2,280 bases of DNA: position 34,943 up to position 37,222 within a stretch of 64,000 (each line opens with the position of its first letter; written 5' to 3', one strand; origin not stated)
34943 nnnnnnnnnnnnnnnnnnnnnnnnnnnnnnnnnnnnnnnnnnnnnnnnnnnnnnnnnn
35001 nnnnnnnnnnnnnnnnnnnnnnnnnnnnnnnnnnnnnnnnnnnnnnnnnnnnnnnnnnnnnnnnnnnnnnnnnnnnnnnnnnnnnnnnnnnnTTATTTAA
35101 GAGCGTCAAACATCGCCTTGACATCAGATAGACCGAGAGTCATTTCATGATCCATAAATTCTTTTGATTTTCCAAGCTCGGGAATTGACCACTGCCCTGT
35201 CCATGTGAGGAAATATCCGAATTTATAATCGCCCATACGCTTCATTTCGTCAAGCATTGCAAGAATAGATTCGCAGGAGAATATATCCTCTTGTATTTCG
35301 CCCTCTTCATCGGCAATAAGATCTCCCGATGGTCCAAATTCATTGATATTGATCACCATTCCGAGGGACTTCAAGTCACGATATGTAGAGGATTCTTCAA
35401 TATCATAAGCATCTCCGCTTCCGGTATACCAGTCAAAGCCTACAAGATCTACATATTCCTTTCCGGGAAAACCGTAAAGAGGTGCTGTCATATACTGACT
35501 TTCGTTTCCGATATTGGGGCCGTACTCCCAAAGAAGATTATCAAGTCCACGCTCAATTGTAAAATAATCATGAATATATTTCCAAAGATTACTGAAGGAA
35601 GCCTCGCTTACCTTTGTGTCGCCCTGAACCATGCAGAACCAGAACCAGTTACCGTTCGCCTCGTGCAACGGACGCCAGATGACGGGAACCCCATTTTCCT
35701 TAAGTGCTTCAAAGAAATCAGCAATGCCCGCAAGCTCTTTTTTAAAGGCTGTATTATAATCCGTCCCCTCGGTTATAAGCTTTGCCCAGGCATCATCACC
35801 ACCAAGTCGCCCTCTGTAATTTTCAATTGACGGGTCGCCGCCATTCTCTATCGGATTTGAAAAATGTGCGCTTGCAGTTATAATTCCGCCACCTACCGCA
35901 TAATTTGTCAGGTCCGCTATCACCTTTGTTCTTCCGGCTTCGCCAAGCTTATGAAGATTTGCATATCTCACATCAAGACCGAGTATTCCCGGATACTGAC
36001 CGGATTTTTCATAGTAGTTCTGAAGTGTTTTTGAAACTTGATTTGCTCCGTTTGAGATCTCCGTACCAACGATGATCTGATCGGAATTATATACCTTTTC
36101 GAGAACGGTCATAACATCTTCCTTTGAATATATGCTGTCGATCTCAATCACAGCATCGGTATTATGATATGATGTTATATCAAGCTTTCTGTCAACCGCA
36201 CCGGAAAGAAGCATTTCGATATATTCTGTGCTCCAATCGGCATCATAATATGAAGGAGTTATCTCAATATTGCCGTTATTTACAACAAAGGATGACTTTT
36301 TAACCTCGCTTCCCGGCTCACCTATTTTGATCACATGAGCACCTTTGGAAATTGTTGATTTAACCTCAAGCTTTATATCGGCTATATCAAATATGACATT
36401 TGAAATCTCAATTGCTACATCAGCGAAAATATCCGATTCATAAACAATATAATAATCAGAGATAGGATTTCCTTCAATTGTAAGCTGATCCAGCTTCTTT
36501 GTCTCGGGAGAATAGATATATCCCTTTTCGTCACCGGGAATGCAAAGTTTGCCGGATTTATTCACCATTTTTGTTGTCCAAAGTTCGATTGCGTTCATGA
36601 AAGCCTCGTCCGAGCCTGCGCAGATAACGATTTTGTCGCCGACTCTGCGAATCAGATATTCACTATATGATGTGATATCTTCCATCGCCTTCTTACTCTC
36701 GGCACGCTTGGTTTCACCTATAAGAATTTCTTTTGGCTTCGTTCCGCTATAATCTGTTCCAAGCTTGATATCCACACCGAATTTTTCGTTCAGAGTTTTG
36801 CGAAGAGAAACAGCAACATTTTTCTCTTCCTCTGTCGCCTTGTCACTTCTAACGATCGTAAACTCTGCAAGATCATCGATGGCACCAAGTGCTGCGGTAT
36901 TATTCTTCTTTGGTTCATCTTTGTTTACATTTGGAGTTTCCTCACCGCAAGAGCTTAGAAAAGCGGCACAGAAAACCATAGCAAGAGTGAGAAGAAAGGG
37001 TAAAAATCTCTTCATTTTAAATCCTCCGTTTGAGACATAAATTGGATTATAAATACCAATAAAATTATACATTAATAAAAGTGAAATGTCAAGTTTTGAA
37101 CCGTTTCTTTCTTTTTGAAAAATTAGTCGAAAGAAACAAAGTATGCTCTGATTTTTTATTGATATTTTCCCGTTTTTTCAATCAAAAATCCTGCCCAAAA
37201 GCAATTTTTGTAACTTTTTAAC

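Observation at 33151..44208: Six tandem GH26-family paralogs in two operons, with modular N-terminal domains and no transporter or dedicated regulator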

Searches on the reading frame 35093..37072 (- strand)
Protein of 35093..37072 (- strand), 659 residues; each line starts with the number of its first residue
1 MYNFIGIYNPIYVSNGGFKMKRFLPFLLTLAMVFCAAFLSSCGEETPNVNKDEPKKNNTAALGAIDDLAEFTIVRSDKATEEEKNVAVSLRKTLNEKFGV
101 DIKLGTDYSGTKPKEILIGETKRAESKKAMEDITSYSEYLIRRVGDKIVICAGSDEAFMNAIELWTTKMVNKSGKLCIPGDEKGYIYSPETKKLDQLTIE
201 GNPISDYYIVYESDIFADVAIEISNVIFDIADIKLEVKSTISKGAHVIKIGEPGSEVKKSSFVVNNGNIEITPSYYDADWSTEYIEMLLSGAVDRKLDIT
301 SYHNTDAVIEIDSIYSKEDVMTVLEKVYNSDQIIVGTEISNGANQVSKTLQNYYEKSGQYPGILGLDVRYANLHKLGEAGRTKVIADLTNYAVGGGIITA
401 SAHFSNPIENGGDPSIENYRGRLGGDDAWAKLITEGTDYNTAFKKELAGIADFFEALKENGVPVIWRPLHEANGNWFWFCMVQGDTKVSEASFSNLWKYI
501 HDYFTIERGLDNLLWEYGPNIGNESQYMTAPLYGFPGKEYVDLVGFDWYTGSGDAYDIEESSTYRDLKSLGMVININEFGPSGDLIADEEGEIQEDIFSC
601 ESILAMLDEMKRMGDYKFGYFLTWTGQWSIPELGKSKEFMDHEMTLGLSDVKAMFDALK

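Call 3: search_protein_families(library=pfam, proteins=[window:35093-37072:-], max_evalue=0.01)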
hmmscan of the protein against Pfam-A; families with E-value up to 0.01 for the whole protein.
window:35093-37072:- (659 aa): 1 family
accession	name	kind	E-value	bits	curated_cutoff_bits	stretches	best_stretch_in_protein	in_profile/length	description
PF02156.21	Glyco_hydro_26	-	2.5e-37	129.3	20.2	1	319-595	11-265/311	Glycosyl hydrolase family 26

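Call 4: search_protein_families(library=ncbifam, proteins=[window:35093-37072:-], max_evalue=0.01)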
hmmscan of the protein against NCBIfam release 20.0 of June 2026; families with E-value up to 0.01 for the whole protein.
window:35093-37072:- (659 aa): 0 families

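Call 33: find_homologous_proteins(query=window:35093-37015:-, max_evalue=1e-10)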
Query window:35093-37015:- (640 aa): 110 proteins with E <= 1e-10 among 8000 candidates.
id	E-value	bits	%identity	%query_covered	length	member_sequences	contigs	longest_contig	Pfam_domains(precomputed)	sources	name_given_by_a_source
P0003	0.0e+0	1349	92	100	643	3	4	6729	PF02156.22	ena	-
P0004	0.0e+0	1100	75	100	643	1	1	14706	PF02156.22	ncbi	-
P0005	0.0e+0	1043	71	100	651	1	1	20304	PF02156.22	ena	-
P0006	3.8e-298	1009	70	97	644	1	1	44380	PF02156.22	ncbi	-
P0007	5.5e-259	879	62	100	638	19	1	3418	PF02156.22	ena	-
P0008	2.2e-248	844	60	100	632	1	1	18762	PF02156.22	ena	-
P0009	3.2e-230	784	55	100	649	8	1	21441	PF02156.22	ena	-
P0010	6.0e-229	780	69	77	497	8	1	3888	PF02156.22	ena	-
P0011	3.0e-227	774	56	100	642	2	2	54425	PF02156.22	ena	-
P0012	1.2e-222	759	55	100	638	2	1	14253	PF02156.22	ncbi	-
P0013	5.4e-219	747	54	100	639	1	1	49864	PF02156.22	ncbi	-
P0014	7.4e-213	727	93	56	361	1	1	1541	-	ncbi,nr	ncbi:MAG: hypothetical protein IKL09_03605, partial [Clostridia bacterium]|nr:hypothetical protein [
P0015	1.6e-199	683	52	96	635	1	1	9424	PF02156.22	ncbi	-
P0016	6.5e-180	618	48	97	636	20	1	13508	PF02156.22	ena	-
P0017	5.4e-179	615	48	97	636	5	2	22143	PF02156.22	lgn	-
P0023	7.6e-116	406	40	93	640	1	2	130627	PF02156.22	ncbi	-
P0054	3.9e-96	341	34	100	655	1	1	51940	PF02156.22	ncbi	-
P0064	1.5e-92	329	34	98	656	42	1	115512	PF02156.22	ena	-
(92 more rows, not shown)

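Call 41: find_related_loci(query=window:35093-37015:-, collection=genome_contigs, flank=10000)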
Query window:35093-37015:- (640 aa) in genome_contigs; peptide patterns used: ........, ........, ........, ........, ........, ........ (x = any residue, [..] = any of these).
21 stretches matched a pattern; 2 encode a relative of the query (tblastn E <= 1e-3); 2 distinct loci.
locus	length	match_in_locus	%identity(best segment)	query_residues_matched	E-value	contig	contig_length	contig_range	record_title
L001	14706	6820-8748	75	1-640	0e+0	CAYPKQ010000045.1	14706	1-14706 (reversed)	MAG TPA_asm: uncultured Lachnospiraceae bacterium isolate SRP315200_co2_202 genome assembly, contig: NODE_4692_length_14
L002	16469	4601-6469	70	22-640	0e+0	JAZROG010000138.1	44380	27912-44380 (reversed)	MAG: Eubacteriales bacterium isolate T1900045394_YK20190084.MAGScoT_cleanbin_000007 SGB_6949_k141_2669865, whole genome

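Call 50: find_encoding_contigs(protein=P0023, flank=10000, max_places=2)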
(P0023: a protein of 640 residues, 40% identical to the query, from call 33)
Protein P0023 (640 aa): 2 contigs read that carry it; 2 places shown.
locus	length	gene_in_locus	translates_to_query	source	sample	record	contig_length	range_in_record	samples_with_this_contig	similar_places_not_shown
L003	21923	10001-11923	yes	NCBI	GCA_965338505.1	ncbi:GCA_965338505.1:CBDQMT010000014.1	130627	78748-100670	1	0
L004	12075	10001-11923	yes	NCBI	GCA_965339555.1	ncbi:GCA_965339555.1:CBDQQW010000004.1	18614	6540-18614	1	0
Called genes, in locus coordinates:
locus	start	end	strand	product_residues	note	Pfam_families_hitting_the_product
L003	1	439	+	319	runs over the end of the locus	PF00814:TsaD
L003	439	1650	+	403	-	PF13742:tRNA_anti_2, PF01336:tRNA_anti-codon, PF02601:Exonuc_VII_L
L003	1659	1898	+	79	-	PF02609:Exonuc_VII_S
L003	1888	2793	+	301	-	PF00348:polyprenyl_synt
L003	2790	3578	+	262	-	PF01479:S4, PF01728:FtsJ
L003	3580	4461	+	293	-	PF01513:NAD_kinase, PF20143:NAD_kinase_C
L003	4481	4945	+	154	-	PF01316:Arg_repressor, PF02863:Arg_repressor_C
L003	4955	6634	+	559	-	PF02463:SMC_N, PF13476:AAA_23, PF13304:AAA_21 (faint)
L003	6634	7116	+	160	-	PF04073:tRNA_edit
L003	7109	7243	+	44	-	-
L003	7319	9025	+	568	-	PF03485:Arg_tRNA_synt_N, PF00750:tRNA-synt_1d, PF05746:DALR_1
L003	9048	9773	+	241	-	PF20772:TACO1_YebC_N, PF01709:Transcrip_reg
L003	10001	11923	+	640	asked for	PF02156:Glyco_hydro_26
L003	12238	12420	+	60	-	-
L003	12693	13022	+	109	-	PF08765:Mor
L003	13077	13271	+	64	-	-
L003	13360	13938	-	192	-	PF07799:DUF1643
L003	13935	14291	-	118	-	-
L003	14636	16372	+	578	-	PF06048:DUF927, PF18662:HTH_56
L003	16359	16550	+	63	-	PF12728:HTH_17 (weak)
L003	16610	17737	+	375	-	PF14659:Phage_int_SAM_3, PF00589:Phage_integrase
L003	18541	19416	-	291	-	PF02588:YitT_membrane, PF10035:DUF2179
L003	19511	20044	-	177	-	-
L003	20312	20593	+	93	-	PF13740:ACT_6, PF01842:ACT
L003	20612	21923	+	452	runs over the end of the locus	PF05167:DUF711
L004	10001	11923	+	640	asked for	PF02156:Glyco_hydro_26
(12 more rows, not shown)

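Call 51: find_encoding_contigs(protein=P0064, flank=8000, max_places=1)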
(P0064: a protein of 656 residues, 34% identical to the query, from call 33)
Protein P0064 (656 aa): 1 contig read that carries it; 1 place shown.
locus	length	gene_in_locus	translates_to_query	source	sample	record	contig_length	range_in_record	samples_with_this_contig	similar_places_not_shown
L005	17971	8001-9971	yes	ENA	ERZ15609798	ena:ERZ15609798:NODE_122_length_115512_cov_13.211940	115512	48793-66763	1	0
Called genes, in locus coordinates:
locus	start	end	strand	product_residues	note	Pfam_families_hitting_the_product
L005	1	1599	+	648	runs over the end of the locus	PF02518:HATPase_c, PF00204:DNA_gyraseB, PF01751:Toprim, PF00986:DNA_gyraseB_C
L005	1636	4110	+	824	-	PF00521:DNA_topoisoIV, PF03989:DNA_gyraseA_C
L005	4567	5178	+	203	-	-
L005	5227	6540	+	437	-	PF01554:MatE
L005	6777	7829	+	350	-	PF02156:Glyco_hydro_26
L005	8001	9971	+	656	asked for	PF02156:Glyco_hydro_26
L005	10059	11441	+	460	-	PF02156:Glyco_hydro_26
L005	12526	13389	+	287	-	PF01261:AP_endonuc_2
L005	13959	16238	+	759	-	PF13439:Glyco_transf_4, PF13477:Glyco_trans_4_2, PF13579:Glyco_trans_4_4, PF00534:Glycos_transf_1, PF13692:Glyco_trans_1_4, PF04230:PS_pyruv_trans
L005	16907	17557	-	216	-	PF04607:RelA_SpoT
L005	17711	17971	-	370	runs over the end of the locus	PF00150:Cellulase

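Call 52: find_encoding_contigs(protein=P0011, flank=10000, max_places=1)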
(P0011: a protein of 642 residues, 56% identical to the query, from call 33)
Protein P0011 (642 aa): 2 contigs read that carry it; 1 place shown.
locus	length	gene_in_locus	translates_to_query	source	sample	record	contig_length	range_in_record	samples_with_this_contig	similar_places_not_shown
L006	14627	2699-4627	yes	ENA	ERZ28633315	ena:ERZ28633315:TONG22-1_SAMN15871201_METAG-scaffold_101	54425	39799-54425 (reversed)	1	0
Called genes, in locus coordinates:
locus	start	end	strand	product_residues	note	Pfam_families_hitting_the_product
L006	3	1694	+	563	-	?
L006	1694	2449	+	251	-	PF26351:DUF8091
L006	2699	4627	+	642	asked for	PF02156:Glyco_hydro_26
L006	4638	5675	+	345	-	PF02156:Glyco_hydro_26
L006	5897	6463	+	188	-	PF00963:Cohesin (weak)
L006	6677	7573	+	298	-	PF19293:CdaA_N, PF02457:DAC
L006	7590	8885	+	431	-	PF07949:YbbR (faint)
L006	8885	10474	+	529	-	PF28550:DUF8436 (weak), PF01266:DAO (faint), PF21688:FAD-depend_C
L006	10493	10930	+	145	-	PF04246:RseC_MucC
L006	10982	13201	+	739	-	PF01368:DHH, PF02272:DHHA1, PF17768:RecJ_OB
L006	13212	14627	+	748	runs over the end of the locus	PF13328:HD_4, PF01966:HD, PF04607:RelA_SpoT, PF02824:TGS, PF19296:RelA_AH, PF28438:RelA_RIS, PF13291:ACT_4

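Call 53: find_encoding_contigs(protein=P0054, flank=8000, max_places=1)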
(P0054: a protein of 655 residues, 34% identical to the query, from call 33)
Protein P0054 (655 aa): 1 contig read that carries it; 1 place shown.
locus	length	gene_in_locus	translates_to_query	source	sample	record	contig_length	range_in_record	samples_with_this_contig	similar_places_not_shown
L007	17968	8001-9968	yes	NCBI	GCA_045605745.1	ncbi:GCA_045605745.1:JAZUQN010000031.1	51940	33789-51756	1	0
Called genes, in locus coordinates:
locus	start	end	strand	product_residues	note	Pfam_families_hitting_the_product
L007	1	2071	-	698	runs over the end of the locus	PF05448:AXE1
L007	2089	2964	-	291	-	PF02311:AraC_binding (weak), PF12833:HTH_18, PF00165:HTH_AraC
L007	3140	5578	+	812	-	PF02837:Glyco_hydro_2_N (weak), PF22666:Glyco_hydro_2_N2, PF00703:Glyco_hydro_2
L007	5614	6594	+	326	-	PF00480:ROK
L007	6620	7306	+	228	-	PF00756:Esterase (weak), PF01738:DLH (weak), PF20434:BD-FAE (faint), PF00326:Peptidase_S9 (faint), PF02230:Abhydrolase_2 (faint), PF12146:Hydrolase_4 (faint)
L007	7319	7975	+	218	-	PF13580:SIS_2, PF01380:SIS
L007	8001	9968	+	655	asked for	PF02156:Glyco_hydro_26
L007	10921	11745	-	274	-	PF02311:AraC_binding, PF00165:HTH_AraC, PF12833:HTH_18, PF00165:HTH_AraC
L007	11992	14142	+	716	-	PF17678:Glyco_hydro_92N, PF07971:Glyco_hydro_92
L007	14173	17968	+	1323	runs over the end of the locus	PF17678:Glyco_hydro_92N, PF07971:Glyco_hydro_92, PF13306:LRR_5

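Call 58: predict_structure(alignment_id=A6)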
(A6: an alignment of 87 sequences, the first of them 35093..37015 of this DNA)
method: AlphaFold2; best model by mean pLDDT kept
length: 640 residues; sequences in the alignment: 87
mean_pLDDT: 94.0   pTM: 0.86
mean pLDDT of the five models: 94.0, 93.8, 93.6, 93.5, 93.2
residues with pLDDT >= 90: 580; 70-90: 35; 50-70: 8; < 50: 17
segments of 3 or more residues with pLDDT < 50: 22-38
pLDDT, mean of each block of 10 residues (from residue 1): 77 81 41 45 91 96 94 96 95 95 95 93 96 95 95 94 90 93 97 96 97 96 93 94 97 96 97 96 97 95 99 98 96 98 98 97 98 98 96 94 95 97 98 98 98 97 95 98 99 98 97 98 98 95 97 98 95 95 98 95 96 98 98 98
secondary structure, 60 per line:
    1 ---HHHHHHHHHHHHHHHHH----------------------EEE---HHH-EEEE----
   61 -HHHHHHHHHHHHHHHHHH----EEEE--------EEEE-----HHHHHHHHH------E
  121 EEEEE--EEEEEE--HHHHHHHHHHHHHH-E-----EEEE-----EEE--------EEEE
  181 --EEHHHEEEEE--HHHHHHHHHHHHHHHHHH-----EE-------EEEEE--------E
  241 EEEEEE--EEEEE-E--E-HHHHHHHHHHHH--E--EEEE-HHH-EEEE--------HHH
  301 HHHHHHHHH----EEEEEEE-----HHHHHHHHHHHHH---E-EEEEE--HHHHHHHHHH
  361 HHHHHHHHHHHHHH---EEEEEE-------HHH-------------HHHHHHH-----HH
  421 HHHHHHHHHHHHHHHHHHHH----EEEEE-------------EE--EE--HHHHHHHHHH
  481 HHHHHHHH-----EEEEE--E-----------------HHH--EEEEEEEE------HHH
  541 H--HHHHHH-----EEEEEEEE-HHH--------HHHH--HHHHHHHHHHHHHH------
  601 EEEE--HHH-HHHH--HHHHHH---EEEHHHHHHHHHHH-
elements in order: H4-20 E43-45 E53-56 H62-79 E84-87 E96-99 H105-113 E120-125 E128-133 H136-149 E157-160 E166-168 E177-180 E188-192 H195-212 E227-231 E240-246 E249-253 H260-271 E277-280 E286-289 H298-309 E314-320 H326-338 E344-348 H351-374 E378-383 H407-413 H419-440 E445-449 H471-488 E494-498 E524-531 H538-541 H544-549 E555-562 H575-578 H581-594 E601-604 H611-614 H617-622 E626-628 H629-639

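Call 60: fold_search(model_id=the predicted structure, library=pdb)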
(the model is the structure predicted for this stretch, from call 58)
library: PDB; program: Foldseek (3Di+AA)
matches with E <= 10: 1490; with E <= 0.001: 206
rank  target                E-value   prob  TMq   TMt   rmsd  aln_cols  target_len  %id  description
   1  3cbw_A                1.4e-19  1.00  0.42  0.77   5.0       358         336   25  Crystal structure of the YdhT protein from Bacillus subtilis (released 2008-03-11)
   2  2whk                  2.7e-19  1.00  0.42  0.77   3.2       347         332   25  Structure of Bacillus subtilis mannanase man26 (released 2009-05-26)
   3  7eet                  3.9e-19  1.00  0.43  0.79   5.8       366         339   23  Mannanase KMAN from Klebsiella oxytoca KUB-CW2-3 (released 2021-11-10)
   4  2qha_A                6.3e-19  1.00  0.42  0.78   4.5       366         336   24  From Structure to Function: Insights into the Catalytic Substrate Specificity and Thermostability Displayed by Bacillu (released 2008-05-20)
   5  6q75_A                1.6e-18  1.00  0.40  0.80   5.1       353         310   20  The structure of GH26A from Muricauda sp. MAR_2010_75 (released 2020-01-15)
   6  6q75_B                3.3e-18  1.00  0.40  0.80   3.7       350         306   21  The structure of GH26A from Muricauda sp. MAR_2010_75 (released 2020-01-15)
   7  3cbw_B                1.0e-17  1.00  0.40  0.74   4.1       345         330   25  Crystal structure of the YdhT protein from Bacillus subtilis (released 2008-03-11)
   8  3zm8_A                1.7e-17  1.00  0.38  0.54  10.7       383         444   18  Crystal structure of Podospora anserina GH26-CBM35 beta-(1,4)- mannanase (released 2013-04-17)
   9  3wdq                  3.9e-17  1.00  0.40  0.74   5.0       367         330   22  Crystal structure of beta-mannanase from a symbiotic protist of the termite Reticulitermes speratus (released 2014-03-05)
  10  6ueh                  1.3e-16  1.00  0.39  0.51  11.0       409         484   20  Crystal structure of a ruminal GH26 endo-beta-1,4-mannanase (released 2020-03-11)
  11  6hpf_A                2.5e-16  1.00  0.39  0.75   4.5       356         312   20  Structure of Inactive E165Q mutant of fungal non-CBM carrying GH26 endo-b-mannanase from Yunnania penicillata in compl (released 2019-03-06)
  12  4yn5                  4.2e-16  1.00  0.43  0.68   5.4       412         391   21  Catalytic domain of Bacillus sp. JAMB-750 GH26 Endo-beta-1,4-mannanase (released 2016-03-09)
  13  6d2x                  4.2e-16  1.00  0.40  0.73   4.8       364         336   22  Crystal structure of the GH26 domain from PbGH26-GH5A endo-beta-mannanase/endo-beta-glucanase from Prevotella bryantii (released 2019-10-16)
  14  6q78_A                5.2e-16  1.00  0.41  0.67   4.4       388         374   19  The structure of GH26C from Muricauda sp. MAR_2010_75 (released 2020-01-15)
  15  2bvt_A                5.5e-16  1.00  0.41  0.56   6.3       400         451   19  The structure of a modular endo-beta-1,4-mannanase from Cellulomonas fimi explains the product specificity of glycosid (released 2005-09-26)
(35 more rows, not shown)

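Call 64: search_solved_structures(query=A6, max_evalue=5)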
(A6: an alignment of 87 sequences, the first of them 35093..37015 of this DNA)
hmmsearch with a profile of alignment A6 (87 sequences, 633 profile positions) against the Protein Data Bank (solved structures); distinct sequences matched with E-value up to 5: 56.
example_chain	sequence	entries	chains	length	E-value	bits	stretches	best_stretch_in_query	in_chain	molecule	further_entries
12nx_A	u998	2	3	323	5.4e-63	216.4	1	278-562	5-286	Glycoside hydrolase family 26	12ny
12nq_A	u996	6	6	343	6.5e-57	196.3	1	289-560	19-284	Glycoside hydrolase family 26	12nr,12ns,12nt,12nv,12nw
12nu_A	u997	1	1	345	6.6e-57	196.3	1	289-560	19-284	Glycoside hydrolase family 26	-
12oa_A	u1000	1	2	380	3.8e-56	193.8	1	285-564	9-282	Glycoside hydrolase family 26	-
2qha_A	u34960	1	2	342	5.7e-54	186.6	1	292-625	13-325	Beta-1,4-mannanase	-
2whk_A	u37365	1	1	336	1.2e-53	185.6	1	292-625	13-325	MANNAN ENDO-1,4-BETA-MANNOSIDASE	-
3cbw_A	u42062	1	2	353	3.6e-53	184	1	292-625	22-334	YdhT protein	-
7eet_A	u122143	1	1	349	4.6e-49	170.4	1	328-559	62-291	Mannanase KMAN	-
6q75_A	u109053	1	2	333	2.4e-46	161.4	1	294-557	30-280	GH26A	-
3wdq_A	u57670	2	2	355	3.9e-42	147.5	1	303-557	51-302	Beta-mannanase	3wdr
3zm8_A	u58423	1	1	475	1.6e-36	128.9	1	294-557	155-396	GH26 ENDO-BETA-1,4-MANNANASE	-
6d2x_A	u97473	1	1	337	1.9e-34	122.1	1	294-567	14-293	Aryl-phospho-beta-D-glucosidase BglC, GH1 family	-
6ueh_A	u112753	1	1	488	2e-34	122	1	288-536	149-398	Cow rumen GH26 endo-mannanase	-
6hf2_A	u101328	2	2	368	2.9e-34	121.5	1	331-560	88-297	Glycosyl hydrolase family 26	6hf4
6d2w_A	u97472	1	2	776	7.8e-34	120.1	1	294-567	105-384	Aryl-phospho-beta-D-glucosidase BglC, GH1 family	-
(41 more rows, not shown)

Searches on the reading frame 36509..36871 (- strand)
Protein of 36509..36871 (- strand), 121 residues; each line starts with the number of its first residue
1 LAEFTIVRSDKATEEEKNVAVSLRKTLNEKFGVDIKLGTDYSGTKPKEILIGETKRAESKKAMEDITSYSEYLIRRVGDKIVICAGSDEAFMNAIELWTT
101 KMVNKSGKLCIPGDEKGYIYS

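Call 19: search_protein_families(library=pfam, alignment_id=A2, max_evalue=10)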
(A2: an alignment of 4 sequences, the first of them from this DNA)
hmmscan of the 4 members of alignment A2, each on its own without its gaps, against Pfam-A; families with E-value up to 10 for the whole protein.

A. member 1, seq(121 aa): 1 family
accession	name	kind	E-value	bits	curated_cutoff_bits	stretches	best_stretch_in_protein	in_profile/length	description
PF11350.14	DUF3152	-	0.16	12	25.1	1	4-81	73-152/206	Protein of unknown function (DUF3152)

B. families by the number of members that match (of 4 scanned): 7 families
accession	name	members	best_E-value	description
PF02838.20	Glyco_hydro_20b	2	1.5e-05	Glycosyl hydrolase family 20, domain 2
PF01344.31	Kelch_1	2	0.0097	Kelch motif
PF12971.12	NAGLU_N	1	0.0052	Alpha-N-acetylglucosaminidase (NAGLU) N-terminal domain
PF07646.21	Kelch_2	1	0.015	Kelch motif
PF13964.12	Kelch_6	1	0.081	Kelch motif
PF11350.14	DUF3152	1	0.16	Protein of unknown function (DUF3152)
PF25210.1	Kelch_FKB95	1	0.22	FKB95, Kelch-repeats domain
